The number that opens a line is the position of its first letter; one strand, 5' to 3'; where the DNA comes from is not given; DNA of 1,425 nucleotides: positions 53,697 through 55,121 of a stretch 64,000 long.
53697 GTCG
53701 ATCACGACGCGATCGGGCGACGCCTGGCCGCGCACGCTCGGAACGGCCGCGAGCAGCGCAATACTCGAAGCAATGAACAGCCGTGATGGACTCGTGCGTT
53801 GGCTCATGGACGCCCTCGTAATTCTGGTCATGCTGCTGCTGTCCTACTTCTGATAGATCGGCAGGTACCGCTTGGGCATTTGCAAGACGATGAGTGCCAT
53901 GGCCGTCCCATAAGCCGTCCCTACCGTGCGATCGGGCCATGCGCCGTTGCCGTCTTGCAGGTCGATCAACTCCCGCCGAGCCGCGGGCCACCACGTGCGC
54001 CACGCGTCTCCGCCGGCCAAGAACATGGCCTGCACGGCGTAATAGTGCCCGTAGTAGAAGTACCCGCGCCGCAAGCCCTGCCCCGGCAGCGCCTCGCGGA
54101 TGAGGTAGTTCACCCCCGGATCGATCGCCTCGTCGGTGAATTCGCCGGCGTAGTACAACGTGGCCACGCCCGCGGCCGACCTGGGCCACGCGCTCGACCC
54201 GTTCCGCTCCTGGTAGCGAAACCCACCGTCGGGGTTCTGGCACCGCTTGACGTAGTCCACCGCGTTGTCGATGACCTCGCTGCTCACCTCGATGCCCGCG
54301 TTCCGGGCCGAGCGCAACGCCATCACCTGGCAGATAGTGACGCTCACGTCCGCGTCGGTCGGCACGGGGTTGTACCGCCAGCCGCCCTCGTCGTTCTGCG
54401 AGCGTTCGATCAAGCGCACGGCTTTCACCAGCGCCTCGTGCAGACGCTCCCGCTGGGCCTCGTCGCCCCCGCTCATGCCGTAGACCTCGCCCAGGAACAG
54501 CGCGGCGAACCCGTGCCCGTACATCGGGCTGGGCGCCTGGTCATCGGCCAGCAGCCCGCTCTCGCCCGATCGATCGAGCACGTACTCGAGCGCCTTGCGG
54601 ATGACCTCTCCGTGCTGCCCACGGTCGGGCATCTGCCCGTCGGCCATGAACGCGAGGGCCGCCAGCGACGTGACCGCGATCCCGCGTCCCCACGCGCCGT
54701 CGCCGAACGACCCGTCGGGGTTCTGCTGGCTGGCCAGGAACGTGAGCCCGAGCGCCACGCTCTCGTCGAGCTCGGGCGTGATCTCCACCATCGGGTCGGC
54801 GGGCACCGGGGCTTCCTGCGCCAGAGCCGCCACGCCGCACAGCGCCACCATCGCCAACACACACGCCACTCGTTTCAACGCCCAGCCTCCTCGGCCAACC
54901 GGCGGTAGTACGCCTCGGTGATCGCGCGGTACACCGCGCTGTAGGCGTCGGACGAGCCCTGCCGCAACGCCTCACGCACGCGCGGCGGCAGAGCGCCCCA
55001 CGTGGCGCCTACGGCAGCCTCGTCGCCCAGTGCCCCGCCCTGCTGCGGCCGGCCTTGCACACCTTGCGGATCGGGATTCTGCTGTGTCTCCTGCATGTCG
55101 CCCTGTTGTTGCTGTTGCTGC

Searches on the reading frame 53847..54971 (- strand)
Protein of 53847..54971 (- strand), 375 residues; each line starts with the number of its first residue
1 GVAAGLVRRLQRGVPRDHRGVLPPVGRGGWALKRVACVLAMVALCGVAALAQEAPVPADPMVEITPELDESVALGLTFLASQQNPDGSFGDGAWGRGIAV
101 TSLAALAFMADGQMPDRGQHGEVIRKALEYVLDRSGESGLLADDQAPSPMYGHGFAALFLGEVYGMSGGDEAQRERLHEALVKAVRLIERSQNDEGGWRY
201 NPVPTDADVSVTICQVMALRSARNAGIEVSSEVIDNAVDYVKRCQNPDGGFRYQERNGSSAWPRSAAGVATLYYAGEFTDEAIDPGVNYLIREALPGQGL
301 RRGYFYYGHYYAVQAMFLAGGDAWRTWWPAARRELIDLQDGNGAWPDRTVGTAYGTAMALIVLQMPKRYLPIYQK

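Call 55: search_protein_families(library=pfam, proteins=[window:53847-54971:-], max_evalue=0.001)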
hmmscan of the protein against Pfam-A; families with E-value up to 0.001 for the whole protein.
window:53847-54971:- (375 aa): 3 families
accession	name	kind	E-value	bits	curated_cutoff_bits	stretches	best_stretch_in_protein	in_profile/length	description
PF13243.12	SQHop_cyclase_C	-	5.5e-10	39.2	26.1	1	175-293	155-277/319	Squalene-hopene cyclase C-terminal domain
PF00432.27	Prenyltrans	-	2.5e-07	30.9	26.5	1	183-291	103-206/304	Prenyltransferase alpha-alpha toroid domain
PF13249.12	SQHop_cyclase_N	-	0.00082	19.1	26.2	0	178-222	44-87/291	Squalene-hopene cyclase N-terminal domain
